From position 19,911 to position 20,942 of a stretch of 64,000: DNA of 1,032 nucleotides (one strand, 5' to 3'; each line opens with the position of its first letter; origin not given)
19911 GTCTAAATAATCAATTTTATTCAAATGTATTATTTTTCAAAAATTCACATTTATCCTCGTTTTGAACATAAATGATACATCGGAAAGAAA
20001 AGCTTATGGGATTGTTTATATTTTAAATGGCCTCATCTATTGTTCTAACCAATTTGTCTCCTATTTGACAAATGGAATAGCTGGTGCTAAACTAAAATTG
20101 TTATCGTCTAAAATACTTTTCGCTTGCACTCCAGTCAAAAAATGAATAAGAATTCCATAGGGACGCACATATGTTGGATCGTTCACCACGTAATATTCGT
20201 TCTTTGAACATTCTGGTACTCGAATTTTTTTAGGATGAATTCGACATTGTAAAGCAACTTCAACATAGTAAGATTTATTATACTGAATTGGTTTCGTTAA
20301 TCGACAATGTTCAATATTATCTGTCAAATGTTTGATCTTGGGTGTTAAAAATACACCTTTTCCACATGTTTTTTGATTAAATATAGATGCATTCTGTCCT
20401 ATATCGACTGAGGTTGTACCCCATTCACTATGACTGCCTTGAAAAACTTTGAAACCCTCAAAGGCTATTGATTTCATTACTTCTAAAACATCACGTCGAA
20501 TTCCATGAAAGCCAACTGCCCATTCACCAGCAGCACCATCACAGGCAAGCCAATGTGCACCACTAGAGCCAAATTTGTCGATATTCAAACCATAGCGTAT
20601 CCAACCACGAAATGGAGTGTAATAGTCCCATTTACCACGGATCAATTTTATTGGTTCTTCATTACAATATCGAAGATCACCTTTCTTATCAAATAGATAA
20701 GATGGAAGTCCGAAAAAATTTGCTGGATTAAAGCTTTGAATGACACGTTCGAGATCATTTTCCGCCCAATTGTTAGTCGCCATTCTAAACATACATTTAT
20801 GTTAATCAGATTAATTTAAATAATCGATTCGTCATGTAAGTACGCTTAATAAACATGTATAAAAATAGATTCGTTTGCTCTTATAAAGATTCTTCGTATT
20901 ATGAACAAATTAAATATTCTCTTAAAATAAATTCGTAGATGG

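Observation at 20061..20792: Standalone, intronless PARP-catalytic-like ADP-ribosyltransferase (243 aa)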

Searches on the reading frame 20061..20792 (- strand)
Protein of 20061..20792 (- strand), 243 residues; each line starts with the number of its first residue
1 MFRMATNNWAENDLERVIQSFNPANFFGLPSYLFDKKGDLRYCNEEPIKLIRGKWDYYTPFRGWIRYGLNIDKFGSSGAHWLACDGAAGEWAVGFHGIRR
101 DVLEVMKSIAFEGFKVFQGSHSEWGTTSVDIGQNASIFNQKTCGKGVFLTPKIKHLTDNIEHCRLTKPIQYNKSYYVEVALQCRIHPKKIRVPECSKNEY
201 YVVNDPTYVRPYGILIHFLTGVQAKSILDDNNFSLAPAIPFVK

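Call 4: search_protein_families(library=pfam, proteins=[window:20061-20792:-], max_evalue=10)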
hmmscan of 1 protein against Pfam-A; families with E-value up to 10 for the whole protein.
window:20061-20792:- (243 aa): 0 families

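Call 5: search_protein_families(library=ncbifam, proteins=[window:20061-20792:-], max_evalue=10)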
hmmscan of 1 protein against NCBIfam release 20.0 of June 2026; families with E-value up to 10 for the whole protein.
window:20061-20792:- (243 aa): 0 families

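Call 6: search_solved_structures(query=window:20061-20792:-, max_evalue=10, show_alignments=3)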
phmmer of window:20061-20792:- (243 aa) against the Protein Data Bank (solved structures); distinct sequences matched with E-value up to 10: 1.
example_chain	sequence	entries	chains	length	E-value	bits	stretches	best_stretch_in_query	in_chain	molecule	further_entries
6hiv_AQ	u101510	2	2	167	1.8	11.2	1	28-65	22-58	50S ribosomal protein L16, putative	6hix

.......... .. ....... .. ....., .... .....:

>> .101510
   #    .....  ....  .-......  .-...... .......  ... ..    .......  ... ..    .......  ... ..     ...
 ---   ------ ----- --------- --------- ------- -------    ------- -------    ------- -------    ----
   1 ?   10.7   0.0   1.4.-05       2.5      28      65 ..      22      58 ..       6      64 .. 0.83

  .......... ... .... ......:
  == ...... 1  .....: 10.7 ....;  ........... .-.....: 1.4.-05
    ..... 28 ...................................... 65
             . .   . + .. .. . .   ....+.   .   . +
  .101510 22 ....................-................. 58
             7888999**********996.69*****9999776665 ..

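Call 7: find_homologous_proteins(query=window:20061-20792:-, max_evalue=0.001)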
Query window:20061-20792:- (243 aa): 29 proteins with E <= 0.001 among 102 candidates.
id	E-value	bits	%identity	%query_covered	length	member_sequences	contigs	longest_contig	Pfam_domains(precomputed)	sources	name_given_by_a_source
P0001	2.3e-163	560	98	99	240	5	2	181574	-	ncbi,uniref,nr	ncbi:unnamed protein product [Rotaria socialis]|uniref:Uncharacterized protein n=1 Tax=Rotaria socia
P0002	2.3e-143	494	84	99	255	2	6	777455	-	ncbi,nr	ncbi:unnamed protein product [Rotaria sp. Silwood2]|nr:unnamed protein product [Rotaria sp. Silwood2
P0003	5.6e-139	480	80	99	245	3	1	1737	-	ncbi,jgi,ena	jgi:hypothetical protein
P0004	1.1e-136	472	78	100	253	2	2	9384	-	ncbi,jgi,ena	jgi:hypothetical protein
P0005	1.3e-136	472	80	99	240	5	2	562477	-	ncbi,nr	ncbi:unnamed protein product [Rotaria sp. Silwood1]|nr:unnamed protein product [Rotaria sp. Silwood1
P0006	2.2e-135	468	79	98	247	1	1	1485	-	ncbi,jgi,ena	jgi:hypothetical protein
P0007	3.3e-134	464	78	98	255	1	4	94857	-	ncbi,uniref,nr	ncbi:unnamed protein product [Adineta steineri]|uniref:Uncharacterized protein n=1 Tax=Adineta stein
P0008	7.5e-134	463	77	98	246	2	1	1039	-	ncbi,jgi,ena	jgi:hypothetical protein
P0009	2.3e-133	462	77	99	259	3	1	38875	-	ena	-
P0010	5.8e-133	460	77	99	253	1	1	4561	-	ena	-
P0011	2.2e-131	455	77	98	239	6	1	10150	-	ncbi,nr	ncbi:unnamed protein product [Rotaria sp. Silwood2]|nr:unnamed protein product [Rotaria sp. Silwood2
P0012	2.3e-131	455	77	99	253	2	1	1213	-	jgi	jgi:hypothetical protein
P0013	3.7e-130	451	76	99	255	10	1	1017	-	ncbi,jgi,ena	jgi:hypothetical protein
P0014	9.2e-130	450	74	99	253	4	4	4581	-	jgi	jgi:hypothetical protein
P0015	1.7e-129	449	75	99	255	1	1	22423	-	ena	-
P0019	4.5e-121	421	71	99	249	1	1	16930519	-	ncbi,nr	ncbi:hypothetical protein I4U23_023590 [Adineta vaga]|nr:hypothetical protein I4U23_023590 [Adineta 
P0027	2.1e-67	245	77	56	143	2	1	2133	-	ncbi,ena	-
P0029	5.0e-9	54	27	78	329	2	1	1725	-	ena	-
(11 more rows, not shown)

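Call 16: search_protein_representatives(protein=window:20061-20792:-)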
Query: 243 residues. Proteins with E-value up to 0.001 (for the whole library): 549; up to 1e-10: 94; up to 1e-30: 4. The best 150 are listed.
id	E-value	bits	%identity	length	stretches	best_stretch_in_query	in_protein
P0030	2.8e-71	256.3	46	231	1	13-236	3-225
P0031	5.4e-44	166.9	56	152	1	17-147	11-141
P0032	7.7e-43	163.1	46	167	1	4-158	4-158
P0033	6.2e-38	147.1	71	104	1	153-242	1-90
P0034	1.2e-25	106.7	42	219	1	54-220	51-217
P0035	4.5e-24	101.7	37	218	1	29-217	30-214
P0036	1.3e-23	100.2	34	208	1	33-224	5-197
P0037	5.5e-22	94.8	35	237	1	23-217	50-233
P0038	6.5e-22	94.6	34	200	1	26-220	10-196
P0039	4.9e-21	91.7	39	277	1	21-216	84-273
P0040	7.8e-21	91.0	73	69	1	55-115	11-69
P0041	1.0e-20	90.7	48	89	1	158-238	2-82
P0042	4.4e-20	88.6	35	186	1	52-219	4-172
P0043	1.5e-19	86.8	40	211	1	49-216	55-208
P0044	5.4e-19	85.0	35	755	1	50-217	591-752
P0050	2.4e-17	79.6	33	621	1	8-217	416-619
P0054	1.1e-16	77.4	36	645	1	32-217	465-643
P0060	2.0e-15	73.3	35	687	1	63-228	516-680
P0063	7.5e-15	71.4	36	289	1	14-216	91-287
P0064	1.2e-14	70.8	34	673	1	33-224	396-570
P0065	1.2e-14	70.7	38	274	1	25-216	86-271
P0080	4.7e-13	65.5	38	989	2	52-217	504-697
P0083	5.4e-13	65.3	34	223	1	13-220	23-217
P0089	1.8e-12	63.7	39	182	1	33-220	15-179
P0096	6.0e-12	61.9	37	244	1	35-217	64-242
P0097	1.0e-11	61.2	36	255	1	53-224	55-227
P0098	1.1e-11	61.1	33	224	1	32-217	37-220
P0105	1.5e-11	60.6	34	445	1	24-219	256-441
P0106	2.5e-11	59.9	39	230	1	53-216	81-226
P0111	4.7e-11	59.0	37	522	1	28-216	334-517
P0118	6.7e-11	58.5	32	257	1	29-218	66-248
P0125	1.1e-10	57.8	30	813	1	31-218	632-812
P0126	1.1e-10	57.8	32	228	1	52-217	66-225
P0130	1.5e-10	57.3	34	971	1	34-217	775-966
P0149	5.2e-10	55.6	36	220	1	44-217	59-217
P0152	6.9e-10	55.2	31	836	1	50-216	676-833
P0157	9.1e-10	54.8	29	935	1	31-220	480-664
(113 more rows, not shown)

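Call 17: search_protein_families(library=pfam, proteins=[P0044, P0050, P0054, P0060, P0064, P0080, P0125, P0130, P0152, P0157], max_evalue=0.01)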
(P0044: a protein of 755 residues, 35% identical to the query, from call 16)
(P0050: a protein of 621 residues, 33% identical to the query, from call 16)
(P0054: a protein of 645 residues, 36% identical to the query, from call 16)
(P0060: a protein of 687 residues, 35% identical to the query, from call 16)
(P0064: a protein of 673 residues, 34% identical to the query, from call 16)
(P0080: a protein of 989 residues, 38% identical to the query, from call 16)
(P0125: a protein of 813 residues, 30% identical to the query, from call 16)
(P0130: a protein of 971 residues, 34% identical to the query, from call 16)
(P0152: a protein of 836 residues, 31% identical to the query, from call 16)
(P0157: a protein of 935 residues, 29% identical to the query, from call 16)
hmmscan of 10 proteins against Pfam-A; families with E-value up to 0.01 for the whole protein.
P0044 (755 aa): 0 families

P0050 (621 aa): 0 families

P0054 (645 aa): 1 family
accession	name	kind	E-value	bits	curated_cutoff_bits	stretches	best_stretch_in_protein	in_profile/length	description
PF18885.6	DUF5648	-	0.0048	17.6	25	0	11-83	43-111/134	Domain of unknown function (DUF5648)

P0060 (687 aa): 0 families

P0064 (673 aa): 0 families

P0080 (989 aa): 0 families

P0125 (813 aa): 0 families

P0130 (971 aa): 0 families

P0152 (836 aa): 0 families

P0157 (935 aa): 2 families
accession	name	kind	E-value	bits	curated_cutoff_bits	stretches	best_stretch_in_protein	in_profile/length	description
PF01129.24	ART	-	5.6e-06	26.3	22.3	1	810-890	137-211/222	NAD:arginine ADP-ribosyltransferase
PF00643.29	zf-B_box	-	2.7e-05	24.7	24.1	1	61-94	2-35/42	B-box zinc finger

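Call 20: search_solved_structures(query=A2, max_evalue=10, show_alignments=3)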
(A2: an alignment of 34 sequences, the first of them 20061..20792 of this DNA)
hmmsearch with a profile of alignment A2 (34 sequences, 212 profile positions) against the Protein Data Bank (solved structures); distinct sequences matched with E-value up to 10: 1.
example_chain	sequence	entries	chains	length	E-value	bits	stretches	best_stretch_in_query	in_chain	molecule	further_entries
7kw8_A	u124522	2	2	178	0.87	12.4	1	94-149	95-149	tRNA 2'-phosphotransferase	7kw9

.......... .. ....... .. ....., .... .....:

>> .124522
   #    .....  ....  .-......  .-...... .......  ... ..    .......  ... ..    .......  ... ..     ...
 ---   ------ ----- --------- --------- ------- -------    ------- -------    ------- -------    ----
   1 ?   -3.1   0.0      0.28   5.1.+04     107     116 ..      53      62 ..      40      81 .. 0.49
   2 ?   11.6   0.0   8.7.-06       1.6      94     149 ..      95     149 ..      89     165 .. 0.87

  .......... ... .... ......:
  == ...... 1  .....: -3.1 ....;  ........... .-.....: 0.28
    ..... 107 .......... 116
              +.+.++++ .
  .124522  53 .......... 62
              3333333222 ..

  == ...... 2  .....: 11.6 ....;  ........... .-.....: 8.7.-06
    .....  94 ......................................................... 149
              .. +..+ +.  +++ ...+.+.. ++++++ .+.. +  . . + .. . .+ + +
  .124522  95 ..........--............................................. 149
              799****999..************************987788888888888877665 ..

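Call 21: find_homologous_proteins(query=A2, max_evalue=0.00001)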
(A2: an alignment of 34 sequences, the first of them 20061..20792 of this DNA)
Query A2 (34 sequences) (243 aa, profile of the alignment): 45 proteins with E <= 0.00001 among 2327 candidates.
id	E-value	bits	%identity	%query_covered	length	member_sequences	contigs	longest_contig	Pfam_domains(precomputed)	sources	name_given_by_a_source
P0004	6.6e-64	233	78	100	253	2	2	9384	-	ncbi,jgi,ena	jgi:hypothetical protein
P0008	6.9e-64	233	77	98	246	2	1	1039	-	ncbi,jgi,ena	jgi:hypothetical protein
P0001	3.2e-63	231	98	99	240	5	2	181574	-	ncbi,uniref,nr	ncbi:unnamed protein product [Rotaria socialis]|uniref:Uncharacterized protein n=1 Tax=Rotaria socia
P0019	1.9e-62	229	71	99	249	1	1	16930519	-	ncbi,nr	ncbi:hypothetical protein I4U23_023590 [Adineta vaga]|nr:hypothetical protein I4U23_023590 [Adineta 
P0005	4.5e-62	228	80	99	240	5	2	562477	-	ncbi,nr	ncbi:unnamed protein product [Rotaria sp. Silwood1]|nr:unnamed protein product [Rotaria sp. Silwood1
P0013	8.9e-62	227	76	99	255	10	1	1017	-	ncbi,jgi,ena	jgi:hypothetical protein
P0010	2.4e-61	225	77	99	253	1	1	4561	-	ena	-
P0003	2.5e-61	225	80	99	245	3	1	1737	-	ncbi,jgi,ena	jgi:hypothetical protein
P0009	3.0e-61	225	77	99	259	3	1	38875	-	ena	-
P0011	3.5e-61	225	77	98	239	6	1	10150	-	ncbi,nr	ncbi:unnamed protein product [Rotaria sp. Silwood2]|nr:unnamed protein product [Rotaria sp. Silwood2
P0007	3.6e-61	225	78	98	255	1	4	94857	-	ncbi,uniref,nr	ncbi:unnamed protein product [Adineta steineri]|uniref:Uncharacterized protein n=1 Tax=Adineta stein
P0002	5.2e-61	224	84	99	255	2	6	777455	-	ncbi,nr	ncbi:unnamed protein product [Rotaria sp. Silwood2]|nr:unnamed protein product [Rotaria sp. Silwood2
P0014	4.7e-60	221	74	99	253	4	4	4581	-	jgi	jgi:hypothetical protein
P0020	9.6e-60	220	70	98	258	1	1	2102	-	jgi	jgi:hypothetical protein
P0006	1.1e-59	220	79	98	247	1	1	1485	-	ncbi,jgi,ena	jgi:hypothetical protein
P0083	5.8e-57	211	30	86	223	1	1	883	-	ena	-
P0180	3.5e-51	192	34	75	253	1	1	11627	-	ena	-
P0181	4.2e-51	192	30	76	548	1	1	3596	-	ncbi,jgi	jgi:hypothetical protein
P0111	1.1e-49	187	31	79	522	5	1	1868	-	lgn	-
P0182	2.2e-49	186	50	92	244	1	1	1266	-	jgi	jgi:hypothetical protein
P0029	1.2e-48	184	27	78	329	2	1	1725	-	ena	-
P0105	1.5e-44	170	31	87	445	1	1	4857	-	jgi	jgi:hypothetical protein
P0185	3.1e-40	156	26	79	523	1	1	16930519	-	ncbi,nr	ncbi:hypothetical protein I4U23_022910 [Adineta vaga]|nr:hypothetical protein I4U23_022910 [Adineta 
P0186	2.3e-39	153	36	32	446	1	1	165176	-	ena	-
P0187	1.1e-37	148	27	69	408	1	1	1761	-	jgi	-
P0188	2.5e-37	147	23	79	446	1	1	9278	-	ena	-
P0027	4.3e-24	103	77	56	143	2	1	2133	-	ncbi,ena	-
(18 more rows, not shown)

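Call 24: search_protein_families(library=pfam, proteins=[P0181, P0111, P0105, P0185, P0186, P0187, P0188, P0029, P0180, P0182], max_evalue=0.1)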
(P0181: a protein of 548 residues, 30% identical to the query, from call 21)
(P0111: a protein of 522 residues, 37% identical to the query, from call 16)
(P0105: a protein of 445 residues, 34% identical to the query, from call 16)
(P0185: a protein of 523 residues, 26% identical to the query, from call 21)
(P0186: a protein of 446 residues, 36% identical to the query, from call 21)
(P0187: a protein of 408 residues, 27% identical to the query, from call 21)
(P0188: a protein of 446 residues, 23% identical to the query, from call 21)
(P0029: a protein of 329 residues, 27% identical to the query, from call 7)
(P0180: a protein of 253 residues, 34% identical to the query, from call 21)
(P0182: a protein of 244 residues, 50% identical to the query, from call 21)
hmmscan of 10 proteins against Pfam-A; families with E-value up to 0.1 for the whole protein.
P0181 (548 aa): 1 family
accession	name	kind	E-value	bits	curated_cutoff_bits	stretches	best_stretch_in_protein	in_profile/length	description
PF09895.14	DUF2122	-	0.059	14.2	25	0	132-168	21-57/106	RecB-family nuclease (DUF2122)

P0111 (522 aa): 0 families

P0105 (445 aa): 0 families

P0185 (523 aa): 0 families

P0186 (446 aa): 1 family
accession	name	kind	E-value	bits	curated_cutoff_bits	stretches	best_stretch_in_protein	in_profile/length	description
PF19057.6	PH_19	-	0.074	13.2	23.2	0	221-261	53-93/150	PH domain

P0187 (408 aa): 1 family
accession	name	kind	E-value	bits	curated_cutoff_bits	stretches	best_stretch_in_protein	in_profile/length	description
PF06009.19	Laminin_II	-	0.0027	18.2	33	1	27-83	20-76/138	Laminin Domain II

P0188 (446 aa): 0 families

P0029 (329 aa): 0 families

P0180 (253 aa): 2 families
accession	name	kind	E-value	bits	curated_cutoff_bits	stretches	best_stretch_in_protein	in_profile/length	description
PF23398.1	FAZ1_cons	-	0.022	15.1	27.5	1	2-54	23-77/93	FAZ1, conserved domain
PF00644.27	PARP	-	0.087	12.8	26.7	0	143-240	51-134/199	Poly(ADP-ribose) polymerase catalytic domain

P0182 (244 aa): 0 families

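Call 25: list_cluster_members(proteins=[P0030, P0034, P0035, P0037, P0044, P0097, P0118, P0149, P0157, P0185])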
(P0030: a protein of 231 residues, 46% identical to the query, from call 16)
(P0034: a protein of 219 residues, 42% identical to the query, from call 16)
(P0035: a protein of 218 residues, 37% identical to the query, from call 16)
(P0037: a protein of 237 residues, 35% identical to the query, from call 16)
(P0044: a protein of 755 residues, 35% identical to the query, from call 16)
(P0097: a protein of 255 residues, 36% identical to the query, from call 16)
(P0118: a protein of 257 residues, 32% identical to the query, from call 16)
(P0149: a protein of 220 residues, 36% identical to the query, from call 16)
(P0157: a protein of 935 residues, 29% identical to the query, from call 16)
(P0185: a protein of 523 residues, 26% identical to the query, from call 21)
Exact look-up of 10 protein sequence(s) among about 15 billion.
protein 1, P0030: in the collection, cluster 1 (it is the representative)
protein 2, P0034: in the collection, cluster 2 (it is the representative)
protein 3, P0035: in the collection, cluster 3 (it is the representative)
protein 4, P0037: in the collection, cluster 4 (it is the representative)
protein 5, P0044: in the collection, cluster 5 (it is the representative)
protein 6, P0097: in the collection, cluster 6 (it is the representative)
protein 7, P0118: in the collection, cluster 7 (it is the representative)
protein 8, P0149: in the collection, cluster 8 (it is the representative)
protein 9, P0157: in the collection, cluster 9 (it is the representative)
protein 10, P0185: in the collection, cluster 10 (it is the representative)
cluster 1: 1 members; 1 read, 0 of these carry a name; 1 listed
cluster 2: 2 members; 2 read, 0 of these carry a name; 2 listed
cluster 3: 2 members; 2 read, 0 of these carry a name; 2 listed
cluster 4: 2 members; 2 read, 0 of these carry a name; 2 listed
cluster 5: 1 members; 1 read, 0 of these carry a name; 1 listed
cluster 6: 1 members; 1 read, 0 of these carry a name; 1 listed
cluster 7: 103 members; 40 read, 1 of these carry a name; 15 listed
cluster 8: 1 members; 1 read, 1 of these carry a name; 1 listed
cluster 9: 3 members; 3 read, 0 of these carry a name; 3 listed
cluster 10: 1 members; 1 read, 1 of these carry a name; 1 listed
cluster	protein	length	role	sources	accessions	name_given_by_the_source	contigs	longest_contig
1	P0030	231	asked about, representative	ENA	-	-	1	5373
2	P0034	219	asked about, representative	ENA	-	-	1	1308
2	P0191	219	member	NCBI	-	-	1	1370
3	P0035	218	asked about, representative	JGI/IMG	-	-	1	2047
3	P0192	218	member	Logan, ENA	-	-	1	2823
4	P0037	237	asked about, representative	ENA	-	-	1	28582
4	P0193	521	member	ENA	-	-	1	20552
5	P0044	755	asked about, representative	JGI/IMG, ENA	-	-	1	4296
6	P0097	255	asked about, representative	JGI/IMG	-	-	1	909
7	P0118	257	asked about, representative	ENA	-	-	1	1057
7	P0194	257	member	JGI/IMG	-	hypothetical protein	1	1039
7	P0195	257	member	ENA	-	-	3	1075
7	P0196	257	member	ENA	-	-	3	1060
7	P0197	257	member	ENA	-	-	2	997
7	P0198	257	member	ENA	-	-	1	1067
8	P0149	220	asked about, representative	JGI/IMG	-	hypothetical protein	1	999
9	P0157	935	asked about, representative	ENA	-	-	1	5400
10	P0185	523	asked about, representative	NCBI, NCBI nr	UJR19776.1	hypothetical protein I4U23_022910 [Adineta vaga]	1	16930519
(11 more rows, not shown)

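Call 26: search_protein_families(library=pfam, alignment_id=A2, max_evalue=5)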
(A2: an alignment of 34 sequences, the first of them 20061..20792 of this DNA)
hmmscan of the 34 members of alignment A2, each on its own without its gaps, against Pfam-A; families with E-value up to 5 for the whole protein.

A. member 1, window:20061-20792:- (243 aa): 0 families

B. families by the number of members that match (of 34 scanned): 9 families
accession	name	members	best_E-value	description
PF00644.27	PARP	5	2.2e-07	Poly(ADP-ribose) polymerase catalytic domain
PF14555.12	UBA_4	1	0.01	UBA-like domain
PF22566.2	UBA_8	1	0.016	UBA-like domain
PF11372.14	DUF3173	1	0.043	Domain of unknown function (DUF3173)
PF18760.7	ART-PolyVal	1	0.068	ADP-Ribosyltransferase in polyvalent proteins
PF00853.24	Runt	1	0.14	Runt domain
PF10831.14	DUF2556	1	0.24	Protein of unknown function (DUF2556)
PF13233.12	Complex1_LYR_2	1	2.5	Complex1_LYR-like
PF01054.23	MMTV_SAg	1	3.4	Mouse mammary tumour virus superantigen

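Call 27: search_protein_families(library=pfam, proteins=[P0097, P0149, P0063, P0065, P0096, P0089, P0126, P0106, P0098, P0083], max_evalue=5)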
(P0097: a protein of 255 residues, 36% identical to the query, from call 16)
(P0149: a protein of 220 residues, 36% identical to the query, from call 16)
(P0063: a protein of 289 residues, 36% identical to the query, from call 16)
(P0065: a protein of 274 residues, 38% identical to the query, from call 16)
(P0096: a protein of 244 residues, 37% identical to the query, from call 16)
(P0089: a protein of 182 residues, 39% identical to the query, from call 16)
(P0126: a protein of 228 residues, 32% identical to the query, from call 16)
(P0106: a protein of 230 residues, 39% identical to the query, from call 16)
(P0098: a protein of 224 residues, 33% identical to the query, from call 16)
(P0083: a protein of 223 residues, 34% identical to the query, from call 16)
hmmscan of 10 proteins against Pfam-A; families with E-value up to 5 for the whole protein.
P0097 (255 aa): 1 family
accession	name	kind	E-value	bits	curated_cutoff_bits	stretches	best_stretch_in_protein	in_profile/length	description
PF00644.27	PARP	-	0.00082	19.4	26.7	1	90-158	48-108/199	Poly(ADP-ribose) polymerase catalytic domain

P0149 (220 aa): 1 family
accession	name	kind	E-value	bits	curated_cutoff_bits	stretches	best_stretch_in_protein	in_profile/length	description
PF00644.27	PARP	-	0.00014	21.9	26.7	1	105-177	49-113/199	Poly(ADP-ribose) polymerase catalytic domain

P0063 (289 aa): 1 family
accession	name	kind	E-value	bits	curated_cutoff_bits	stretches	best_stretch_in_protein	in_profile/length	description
PF11372.14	DUF3173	-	0.043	14.1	25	1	22-49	4-31/58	Domain of unknown function (DUF3173)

P0065 (274 aa): 0 families

P0096 (244 aa): 1 family
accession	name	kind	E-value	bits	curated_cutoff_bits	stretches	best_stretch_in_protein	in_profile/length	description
PF00644.27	PARP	-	0.13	12.1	26.7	1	126-181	53-102/199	Poly(ADP-ribose) polymerase catalytic domain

P0089 (182 aa): 2 families
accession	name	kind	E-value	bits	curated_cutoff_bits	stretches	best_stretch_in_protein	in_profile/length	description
PF00644.27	PARP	-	2.2e-07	31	26.7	1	70-145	47-117/199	Poly(ADP-ribose) polymerase catalytic domain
PF01054.23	MMTV_SAg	-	3.4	8.4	25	0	29-62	43-72/92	Mouse mammary tumour virus superantigen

P0126 (228 aa): 0 families

P0106 (230 aa): 0 families

P0098 (224 aa): 0 families

P0083 (223 aa): 0 families

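Call 28: predict_structure(alignment_id=A3)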
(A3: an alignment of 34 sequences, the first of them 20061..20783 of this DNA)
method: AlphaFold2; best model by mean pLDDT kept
length: 240 residues; sequences in the alignment: 34
mean_pLDDT: 84.1   pTM: 0.84
mean pLDDT of the five models: 84.1, 83.7, 82.9, 82.3, 81.1
residues with pLDDT >= 90: 122; 70-90: 77; 50-70: 30; < 50: 11
segments of 3 or more residues with pLDDT < 50: 1-5
pLDDT, mean of each block of 10 residues (from residue 1): 53 92 96 95 92 94 93 66 70 90 91 63 77 87 90 83 91 95 92 86 90 96 87 49
secondary structure, 60 per line:
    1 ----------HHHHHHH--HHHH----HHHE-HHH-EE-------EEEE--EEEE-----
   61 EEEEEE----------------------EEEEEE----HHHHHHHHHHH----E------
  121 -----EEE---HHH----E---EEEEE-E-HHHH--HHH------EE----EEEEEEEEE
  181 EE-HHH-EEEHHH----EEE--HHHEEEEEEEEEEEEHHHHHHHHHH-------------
elements in order: H11-17 H20-23 E46-49 E52-55 E61-66 E89-94 H99-109 E126-128 E143-147 H151-154 E172-182 E188-190 E198-200 E206-217 H218-227
